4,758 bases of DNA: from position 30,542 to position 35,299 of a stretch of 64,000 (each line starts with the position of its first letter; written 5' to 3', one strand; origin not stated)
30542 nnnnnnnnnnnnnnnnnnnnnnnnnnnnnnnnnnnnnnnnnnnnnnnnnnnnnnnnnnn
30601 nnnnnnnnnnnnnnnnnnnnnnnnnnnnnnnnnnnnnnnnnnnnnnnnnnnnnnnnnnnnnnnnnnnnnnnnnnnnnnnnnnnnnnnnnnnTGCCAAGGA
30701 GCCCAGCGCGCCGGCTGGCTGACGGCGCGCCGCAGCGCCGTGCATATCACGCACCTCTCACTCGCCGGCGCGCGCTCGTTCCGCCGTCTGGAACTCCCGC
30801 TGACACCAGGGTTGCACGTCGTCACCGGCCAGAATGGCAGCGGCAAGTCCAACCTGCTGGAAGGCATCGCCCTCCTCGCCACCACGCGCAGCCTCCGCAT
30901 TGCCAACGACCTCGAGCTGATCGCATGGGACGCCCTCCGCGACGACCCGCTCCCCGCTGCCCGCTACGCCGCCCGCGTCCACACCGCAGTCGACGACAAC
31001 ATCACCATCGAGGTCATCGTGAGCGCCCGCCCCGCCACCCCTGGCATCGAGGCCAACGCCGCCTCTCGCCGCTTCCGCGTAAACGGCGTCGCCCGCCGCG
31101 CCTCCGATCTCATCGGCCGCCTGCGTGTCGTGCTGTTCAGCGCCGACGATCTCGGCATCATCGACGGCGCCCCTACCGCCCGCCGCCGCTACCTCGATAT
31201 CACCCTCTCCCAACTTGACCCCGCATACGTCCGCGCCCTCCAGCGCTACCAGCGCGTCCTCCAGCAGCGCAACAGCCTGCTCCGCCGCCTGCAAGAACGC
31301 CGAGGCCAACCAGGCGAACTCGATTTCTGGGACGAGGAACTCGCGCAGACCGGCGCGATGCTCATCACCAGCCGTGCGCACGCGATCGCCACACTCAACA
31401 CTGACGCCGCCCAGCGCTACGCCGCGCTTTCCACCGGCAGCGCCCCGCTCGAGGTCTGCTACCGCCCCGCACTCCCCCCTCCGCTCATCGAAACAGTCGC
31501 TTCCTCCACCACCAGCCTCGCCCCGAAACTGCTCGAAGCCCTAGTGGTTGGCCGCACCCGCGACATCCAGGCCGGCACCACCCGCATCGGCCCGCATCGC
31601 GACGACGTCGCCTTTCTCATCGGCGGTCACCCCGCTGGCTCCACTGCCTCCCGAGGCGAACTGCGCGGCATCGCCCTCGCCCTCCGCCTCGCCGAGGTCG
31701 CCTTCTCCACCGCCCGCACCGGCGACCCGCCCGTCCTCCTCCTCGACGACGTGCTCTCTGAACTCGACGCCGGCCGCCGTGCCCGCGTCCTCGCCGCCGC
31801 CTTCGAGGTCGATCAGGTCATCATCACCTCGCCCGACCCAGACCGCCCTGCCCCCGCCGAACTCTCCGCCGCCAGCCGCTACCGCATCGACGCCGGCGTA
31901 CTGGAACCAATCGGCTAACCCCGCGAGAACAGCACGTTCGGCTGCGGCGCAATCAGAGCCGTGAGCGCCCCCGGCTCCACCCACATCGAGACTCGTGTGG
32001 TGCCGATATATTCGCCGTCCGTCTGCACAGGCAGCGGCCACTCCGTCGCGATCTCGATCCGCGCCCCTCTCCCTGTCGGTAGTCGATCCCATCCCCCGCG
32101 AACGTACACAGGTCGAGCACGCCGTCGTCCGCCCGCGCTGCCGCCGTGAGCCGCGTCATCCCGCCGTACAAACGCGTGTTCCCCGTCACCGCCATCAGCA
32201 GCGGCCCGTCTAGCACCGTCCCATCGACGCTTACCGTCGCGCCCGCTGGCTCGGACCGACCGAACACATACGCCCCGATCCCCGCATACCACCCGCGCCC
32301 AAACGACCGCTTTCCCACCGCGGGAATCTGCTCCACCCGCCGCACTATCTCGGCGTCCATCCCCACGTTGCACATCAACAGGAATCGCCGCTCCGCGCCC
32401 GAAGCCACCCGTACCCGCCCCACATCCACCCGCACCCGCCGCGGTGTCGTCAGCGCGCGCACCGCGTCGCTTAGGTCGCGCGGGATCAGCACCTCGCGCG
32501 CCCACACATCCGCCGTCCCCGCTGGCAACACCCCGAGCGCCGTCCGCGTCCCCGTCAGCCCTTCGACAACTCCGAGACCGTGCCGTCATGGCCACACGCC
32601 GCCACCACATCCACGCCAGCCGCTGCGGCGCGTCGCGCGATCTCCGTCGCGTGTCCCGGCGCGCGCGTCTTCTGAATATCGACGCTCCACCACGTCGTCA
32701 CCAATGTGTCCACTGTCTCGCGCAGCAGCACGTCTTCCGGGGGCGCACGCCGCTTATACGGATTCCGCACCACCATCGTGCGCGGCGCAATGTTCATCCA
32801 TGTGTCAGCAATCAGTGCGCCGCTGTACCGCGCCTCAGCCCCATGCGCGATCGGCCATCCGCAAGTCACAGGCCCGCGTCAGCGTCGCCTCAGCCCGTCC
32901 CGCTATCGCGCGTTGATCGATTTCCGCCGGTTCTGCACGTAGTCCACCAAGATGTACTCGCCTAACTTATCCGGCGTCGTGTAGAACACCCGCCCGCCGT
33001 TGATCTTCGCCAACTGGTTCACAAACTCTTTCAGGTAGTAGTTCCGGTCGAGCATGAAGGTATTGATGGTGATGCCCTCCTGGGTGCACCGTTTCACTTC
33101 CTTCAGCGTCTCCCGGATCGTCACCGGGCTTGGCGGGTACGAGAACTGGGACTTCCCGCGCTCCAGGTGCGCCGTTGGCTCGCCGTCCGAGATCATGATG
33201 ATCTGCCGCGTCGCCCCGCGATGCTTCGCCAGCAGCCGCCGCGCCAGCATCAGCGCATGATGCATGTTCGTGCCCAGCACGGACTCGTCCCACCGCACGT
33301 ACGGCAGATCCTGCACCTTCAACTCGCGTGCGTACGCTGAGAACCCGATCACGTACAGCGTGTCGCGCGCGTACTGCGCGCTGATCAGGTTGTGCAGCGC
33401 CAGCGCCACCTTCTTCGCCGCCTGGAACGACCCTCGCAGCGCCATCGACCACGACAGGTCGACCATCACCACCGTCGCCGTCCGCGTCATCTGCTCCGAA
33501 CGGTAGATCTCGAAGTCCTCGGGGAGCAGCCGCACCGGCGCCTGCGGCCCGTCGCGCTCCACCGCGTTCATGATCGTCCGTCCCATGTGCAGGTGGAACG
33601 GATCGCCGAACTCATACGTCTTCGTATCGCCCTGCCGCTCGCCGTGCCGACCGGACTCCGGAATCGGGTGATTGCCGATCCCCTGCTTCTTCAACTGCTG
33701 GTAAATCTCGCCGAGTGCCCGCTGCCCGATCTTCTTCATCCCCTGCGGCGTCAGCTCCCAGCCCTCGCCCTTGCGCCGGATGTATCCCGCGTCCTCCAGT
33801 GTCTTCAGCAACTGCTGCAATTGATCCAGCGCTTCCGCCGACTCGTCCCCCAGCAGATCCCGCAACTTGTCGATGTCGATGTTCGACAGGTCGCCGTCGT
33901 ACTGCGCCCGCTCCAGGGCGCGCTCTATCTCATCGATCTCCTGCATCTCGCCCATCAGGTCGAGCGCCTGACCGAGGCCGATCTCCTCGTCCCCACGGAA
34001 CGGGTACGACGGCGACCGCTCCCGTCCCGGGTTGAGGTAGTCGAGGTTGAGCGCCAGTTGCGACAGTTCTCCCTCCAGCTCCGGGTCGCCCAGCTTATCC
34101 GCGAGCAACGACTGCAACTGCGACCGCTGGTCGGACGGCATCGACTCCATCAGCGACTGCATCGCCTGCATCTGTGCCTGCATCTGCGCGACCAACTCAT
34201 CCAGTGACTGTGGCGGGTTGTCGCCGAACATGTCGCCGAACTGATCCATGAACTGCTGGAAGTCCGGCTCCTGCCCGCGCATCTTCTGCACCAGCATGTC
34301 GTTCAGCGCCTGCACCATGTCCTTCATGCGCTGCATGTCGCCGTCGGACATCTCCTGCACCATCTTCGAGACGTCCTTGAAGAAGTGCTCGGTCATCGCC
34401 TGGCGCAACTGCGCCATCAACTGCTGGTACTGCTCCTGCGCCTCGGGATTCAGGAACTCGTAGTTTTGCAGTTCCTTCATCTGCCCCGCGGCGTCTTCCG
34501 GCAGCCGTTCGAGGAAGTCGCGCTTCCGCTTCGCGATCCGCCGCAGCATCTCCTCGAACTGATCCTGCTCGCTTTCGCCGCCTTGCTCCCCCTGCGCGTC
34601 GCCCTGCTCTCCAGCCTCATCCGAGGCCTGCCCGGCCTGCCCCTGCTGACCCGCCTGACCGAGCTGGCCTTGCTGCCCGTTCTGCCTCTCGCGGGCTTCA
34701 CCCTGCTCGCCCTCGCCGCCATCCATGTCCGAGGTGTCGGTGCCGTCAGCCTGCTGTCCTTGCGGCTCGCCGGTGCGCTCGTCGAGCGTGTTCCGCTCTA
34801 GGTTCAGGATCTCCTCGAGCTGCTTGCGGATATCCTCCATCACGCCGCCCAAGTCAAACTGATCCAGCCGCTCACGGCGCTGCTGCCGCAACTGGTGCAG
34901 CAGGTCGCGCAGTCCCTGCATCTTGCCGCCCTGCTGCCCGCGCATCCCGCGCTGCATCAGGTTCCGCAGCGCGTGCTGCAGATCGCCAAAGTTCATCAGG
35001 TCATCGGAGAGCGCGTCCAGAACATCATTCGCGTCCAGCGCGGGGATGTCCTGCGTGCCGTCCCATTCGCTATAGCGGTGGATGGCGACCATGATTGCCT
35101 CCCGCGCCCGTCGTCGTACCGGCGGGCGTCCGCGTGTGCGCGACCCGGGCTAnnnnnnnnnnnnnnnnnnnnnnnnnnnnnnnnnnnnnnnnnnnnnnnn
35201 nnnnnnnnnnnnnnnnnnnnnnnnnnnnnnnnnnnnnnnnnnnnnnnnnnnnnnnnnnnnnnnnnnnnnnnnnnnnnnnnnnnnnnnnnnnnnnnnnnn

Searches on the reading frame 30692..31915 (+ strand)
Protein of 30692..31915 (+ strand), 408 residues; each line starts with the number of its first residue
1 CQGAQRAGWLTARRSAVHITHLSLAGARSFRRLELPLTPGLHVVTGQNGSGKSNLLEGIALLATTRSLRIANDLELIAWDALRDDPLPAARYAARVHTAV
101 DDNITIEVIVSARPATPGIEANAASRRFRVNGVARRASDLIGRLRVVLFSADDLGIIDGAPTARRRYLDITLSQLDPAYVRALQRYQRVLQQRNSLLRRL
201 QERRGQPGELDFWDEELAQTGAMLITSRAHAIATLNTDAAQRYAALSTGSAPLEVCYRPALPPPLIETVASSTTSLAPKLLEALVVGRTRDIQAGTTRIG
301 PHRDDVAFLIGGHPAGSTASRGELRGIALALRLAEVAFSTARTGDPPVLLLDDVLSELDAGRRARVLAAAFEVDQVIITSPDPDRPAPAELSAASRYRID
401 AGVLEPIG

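Call 37: search_protein_families(library=pfam, max_evalue=0.001, proteins=[window:30692-31915:+])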
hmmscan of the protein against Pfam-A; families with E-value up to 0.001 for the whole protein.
window:30692-31915:+ (408 aa): 5 families
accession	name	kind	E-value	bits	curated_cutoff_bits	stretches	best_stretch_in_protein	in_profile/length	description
PF02463.25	SMC_N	-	4e-17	62.8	40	1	19-380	2-196/220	RecF/RecN/SMC N terminal domain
PF13476.12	AAA_23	-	4.3e-08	34.5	27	1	22-67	2-47/201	AAA domain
PF13304.12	AAA_21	-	3.7e-07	31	27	1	41-76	1-34/304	AAA domain, putative AbiEii toxin, Type IV TA system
PF13555.12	AAA_29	-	0.00042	20.5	27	1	29-66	11-49/61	P-loop containing region of AAA domain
PF13175.12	AAA_15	-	0.00058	20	32.1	1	26-66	10-50/374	AAA ATPase domain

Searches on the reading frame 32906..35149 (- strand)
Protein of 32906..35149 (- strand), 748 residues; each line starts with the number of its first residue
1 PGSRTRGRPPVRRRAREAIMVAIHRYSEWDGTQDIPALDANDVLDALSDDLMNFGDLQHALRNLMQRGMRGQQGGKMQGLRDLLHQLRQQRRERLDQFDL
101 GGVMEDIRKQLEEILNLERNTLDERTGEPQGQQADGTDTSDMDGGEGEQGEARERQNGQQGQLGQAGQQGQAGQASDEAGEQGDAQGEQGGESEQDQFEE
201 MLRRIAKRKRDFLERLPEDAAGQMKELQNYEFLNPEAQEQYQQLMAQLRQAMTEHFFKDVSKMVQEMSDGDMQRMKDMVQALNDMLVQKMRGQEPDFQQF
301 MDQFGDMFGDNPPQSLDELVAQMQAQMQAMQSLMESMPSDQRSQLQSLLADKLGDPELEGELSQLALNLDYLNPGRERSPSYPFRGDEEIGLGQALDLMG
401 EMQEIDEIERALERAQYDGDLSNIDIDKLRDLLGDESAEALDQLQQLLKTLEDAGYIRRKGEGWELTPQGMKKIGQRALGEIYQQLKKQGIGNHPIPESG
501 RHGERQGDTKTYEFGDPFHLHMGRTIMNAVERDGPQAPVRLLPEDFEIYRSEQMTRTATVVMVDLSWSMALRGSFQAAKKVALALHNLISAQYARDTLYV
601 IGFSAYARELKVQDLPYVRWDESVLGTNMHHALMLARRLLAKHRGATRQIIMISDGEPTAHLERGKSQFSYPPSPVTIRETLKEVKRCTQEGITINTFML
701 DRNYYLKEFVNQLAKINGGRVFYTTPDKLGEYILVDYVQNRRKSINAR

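Call 32: search_protein_families(library=pfam, max_evalue=0.001, proteins=[window:32906-35149:-])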
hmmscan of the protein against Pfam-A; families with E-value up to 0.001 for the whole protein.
window:32906-35149:- (748 aa): 2 families
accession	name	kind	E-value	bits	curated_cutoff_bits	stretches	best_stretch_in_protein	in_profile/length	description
PF06969.22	HemN_C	-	1.6e-05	25.3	24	1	424-471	21-65/67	HemN C-terminal domain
PF13519.12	VWA_2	-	2.5e-05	25.3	27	1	559-657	1-107/107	von Willebrand factor type A domain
